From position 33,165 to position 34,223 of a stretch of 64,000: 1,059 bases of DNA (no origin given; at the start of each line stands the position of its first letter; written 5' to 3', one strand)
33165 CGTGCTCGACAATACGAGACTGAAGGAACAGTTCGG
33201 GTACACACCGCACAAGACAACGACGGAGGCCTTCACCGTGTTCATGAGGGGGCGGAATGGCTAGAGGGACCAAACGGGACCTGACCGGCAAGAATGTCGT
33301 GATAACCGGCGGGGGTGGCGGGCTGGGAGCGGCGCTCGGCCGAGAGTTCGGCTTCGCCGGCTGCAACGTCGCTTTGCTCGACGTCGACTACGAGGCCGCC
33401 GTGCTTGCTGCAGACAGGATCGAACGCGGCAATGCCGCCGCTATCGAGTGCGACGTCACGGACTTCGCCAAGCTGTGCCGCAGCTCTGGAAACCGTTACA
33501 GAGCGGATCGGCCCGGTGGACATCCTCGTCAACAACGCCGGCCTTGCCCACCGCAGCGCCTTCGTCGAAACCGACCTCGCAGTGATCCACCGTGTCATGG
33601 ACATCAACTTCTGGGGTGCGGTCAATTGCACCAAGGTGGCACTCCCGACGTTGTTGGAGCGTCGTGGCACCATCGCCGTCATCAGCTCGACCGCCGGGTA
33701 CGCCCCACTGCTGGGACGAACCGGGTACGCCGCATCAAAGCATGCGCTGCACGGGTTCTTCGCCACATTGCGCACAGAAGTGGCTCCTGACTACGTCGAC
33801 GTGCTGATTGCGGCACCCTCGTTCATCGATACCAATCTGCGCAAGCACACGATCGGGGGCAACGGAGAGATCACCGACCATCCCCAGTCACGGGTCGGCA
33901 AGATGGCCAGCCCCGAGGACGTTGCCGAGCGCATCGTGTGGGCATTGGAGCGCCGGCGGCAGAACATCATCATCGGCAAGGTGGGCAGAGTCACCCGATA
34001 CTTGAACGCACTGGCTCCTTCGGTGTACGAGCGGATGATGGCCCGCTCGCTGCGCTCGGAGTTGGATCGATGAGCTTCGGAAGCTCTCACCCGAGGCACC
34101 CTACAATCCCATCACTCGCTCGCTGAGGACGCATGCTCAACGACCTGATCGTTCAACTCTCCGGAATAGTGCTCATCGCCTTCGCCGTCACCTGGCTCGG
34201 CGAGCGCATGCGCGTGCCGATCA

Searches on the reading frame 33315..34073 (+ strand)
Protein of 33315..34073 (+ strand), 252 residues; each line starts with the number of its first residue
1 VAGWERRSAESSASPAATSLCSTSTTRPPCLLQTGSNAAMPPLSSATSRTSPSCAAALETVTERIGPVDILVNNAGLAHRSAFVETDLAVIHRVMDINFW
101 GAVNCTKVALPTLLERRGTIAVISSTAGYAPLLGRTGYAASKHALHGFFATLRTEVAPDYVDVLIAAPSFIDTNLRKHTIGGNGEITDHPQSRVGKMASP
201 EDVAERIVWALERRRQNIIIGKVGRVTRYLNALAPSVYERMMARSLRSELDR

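Call 65: search_protein_families(library=pfam, proteins=[window:33315-34073:+], max_evalue=0.000001)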
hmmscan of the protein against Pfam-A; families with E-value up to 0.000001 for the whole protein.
window:33315-34073:+ (252 aa): 2 families
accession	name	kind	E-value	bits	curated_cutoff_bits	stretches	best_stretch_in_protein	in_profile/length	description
PF00106.31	adh_short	-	1.4e-33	116.5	26.6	1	50-178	60-189/195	short chain dehydrogenase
PF13561.12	adh_short_C2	-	8.8e-26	91.4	27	1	53-214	57-220/236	Enoyl-(Acyl carrier protein) reductase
